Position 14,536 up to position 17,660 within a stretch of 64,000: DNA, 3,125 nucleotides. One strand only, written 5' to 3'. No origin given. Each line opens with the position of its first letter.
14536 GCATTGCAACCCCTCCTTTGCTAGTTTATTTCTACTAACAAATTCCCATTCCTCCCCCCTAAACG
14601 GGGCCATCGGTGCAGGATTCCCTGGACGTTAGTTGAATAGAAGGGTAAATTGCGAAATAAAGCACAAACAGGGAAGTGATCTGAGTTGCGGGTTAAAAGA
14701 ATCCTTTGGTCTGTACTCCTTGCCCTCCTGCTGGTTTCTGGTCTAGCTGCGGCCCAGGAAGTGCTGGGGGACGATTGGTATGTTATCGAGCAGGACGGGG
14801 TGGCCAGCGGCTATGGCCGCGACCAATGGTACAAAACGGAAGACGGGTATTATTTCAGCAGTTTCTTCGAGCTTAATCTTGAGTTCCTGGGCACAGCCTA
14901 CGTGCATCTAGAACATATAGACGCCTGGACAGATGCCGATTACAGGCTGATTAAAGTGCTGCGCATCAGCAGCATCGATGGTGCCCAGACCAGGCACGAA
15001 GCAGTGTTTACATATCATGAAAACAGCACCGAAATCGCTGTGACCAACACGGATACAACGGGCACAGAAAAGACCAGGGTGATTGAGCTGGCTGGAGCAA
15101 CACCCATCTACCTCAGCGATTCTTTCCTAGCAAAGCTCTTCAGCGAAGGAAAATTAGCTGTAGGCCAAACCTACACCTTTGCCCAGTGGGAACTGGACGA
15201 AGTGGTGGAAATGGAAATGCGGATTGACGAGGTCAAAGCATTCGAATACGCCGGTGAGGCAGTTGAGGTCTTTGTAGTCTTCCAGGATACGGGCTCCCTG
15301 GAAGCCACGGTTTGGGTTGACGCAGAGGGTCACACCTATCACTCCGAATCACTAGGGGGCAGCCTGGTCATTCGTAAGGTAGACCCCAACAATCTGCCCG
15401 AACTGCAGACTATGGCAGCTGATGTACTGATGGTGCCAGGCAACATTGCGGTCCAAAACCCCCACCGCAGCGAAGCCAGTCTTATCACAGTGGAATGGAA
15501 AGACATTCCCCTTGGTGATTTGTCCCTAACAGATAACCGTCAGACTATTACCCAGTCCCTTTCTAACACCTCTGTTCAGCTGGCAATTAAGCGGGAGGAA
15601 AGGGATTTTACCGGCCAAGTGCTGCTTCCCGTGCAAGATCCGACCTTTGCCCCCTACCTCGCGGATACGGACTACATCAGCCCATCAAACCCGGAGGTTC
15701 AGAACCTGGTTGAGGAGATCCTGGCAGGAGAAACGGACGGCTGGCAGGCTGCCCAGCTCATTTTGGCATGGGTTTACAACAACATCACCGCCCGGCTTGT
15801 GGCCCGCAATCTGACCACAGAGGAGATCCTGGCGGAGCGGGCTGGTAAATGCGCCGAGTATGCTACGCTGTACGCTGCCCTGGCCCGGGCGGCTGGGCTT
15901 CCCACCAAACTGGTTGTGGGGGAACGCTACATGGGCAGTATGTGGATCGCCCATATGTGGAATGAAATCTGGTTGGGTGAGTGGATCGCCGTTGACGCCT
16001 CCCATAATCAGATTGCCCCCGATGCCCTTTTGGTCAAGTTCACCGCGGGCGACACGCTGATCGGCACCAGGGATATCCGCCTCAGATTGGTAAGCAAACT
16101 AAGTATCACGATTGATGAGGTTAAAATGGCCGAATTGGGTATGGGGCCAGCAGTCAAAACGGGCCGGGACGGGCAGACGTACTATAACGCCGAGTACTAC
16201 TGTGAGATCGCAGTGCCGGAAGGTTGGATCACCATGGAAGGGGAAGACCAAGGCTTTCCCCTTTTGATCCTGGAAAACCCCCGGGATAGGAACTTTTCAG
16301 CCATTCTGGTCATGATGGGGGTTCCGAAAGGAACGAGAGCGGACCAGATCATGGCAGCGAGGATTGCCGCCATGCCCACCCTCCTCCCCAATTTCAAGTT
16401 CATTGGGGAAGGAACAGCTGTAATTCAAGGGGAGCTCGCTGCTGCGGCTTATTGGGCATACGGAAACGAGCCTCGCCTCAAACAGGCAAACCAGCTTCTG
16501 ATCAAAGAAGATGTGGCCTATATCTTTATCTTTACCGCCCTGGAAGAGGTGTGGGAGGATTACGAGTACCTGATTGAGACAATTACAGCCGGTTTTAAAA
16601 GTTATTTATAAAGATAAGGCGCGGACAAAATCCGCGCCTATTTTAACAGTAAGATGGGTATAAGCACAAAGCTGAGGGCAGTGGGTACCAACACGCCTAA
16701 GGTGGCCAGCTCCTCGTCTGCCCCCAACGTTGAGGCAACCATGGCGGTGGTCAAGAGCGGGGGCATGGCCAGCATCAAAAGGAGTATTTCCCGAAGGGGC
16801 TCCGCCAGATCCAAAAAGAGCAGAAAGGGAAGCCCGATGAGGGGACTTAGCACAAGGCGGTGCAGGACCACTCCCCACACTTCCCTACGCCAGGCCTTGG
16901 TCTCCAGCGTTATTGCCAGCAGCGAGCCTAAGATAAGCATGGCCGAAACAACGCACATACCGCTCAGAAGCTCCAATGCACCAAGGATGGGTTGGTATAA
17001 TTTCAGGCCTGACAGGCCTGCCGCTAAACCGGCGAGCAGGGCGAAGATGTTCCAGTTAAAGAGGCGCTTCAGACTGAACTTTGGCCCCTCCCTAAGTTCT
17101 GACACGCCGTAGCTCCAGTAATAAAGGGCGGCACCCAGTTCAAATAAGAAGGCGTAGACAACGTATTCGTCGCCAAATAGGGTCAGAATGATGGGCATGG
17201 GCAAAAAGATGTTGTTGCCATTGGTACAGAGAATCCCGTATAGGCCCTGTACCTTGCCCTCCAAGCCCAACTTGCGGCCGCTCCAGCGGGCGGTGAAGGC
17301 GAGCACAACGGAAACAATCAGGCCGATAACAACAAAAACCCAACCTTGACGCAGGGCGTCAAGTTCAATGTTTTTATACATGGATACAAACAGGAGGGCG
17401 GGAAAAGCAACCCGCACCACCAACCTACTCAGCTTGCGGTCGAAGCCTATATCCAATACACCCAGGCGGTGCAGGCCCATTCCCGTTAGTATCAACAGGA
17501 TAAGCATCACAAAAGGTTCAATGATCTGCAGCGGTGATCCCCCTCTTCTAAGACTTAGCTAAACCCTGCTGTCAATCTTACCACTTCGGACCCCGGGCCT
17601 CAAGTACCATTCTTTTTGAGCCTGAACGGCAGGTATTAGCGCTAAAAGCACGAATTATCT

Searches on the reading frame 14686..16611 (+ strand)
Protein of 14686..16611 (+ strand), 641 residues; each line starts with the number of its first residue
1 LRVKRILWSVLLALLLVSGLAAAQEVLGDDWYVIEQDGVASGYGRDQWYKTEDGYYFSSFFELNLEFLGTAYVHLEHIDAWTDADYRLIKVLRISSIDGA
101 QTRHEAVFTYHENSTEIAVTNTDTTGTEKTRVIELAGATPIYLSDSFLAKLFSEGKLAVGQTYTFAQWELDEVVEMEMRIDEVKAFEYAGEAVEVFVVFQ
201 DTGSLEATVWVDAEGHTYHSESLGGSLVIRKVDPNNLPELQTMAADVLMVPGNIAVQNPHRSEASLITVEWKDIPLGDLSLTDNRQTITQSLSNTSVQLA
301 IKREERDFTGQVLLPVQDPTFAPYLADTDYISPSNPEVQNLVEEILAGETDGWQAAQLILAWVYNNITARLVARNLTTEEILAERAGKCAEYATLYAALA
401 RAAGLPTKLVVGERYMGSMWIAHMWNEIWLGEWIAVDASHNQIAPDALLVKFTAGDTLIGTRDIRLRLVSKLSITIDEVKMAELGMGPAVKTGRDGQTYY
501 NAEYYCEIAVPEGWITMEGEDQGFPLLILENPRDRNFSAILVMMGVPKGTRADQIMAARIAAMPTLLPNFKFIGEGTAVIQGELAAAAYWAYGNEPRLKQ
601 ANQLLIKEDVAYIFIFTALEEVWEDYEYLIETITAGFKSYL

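Call 23: search_protein_families(library=ncbifam, proteins=[window:14686-16611:+], max_evalue=0.00001)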
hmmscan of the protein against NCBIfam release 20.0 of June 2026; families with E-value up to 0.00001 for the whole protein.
window:14686-16611:+ (641 aa): 0 families

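Call 25: search_protein_families(library=pfam, proteins=[window:14686-16611:+], max_evalue=0.000001)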
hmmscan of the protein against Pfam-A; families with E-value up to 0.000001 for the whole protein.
window:14686-16611:+ (641 aa): 1 family
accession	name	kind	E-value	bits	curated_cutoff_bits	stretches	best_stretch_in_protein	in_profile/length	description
PF01841.26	Transglut_core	-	4.9e-20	72.2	23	1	340-438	2-108/108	Transglutaminase-like superfamily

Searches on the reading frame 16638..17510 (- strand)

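Call 25: search_protein_families(library=pfam, proteins=[window:16638-17510:-], max_evalue=0.000001)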
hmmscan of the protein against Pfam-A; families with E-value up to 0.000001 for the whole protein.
window:16638-17510:- (290 aa): 1 family
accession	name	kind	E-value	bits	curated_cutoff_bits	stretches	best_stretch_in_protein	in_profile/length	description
PF03547.23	Mem_trans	-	1.6e-22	80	25.7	2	3-139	9-147/343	Membrane transport protein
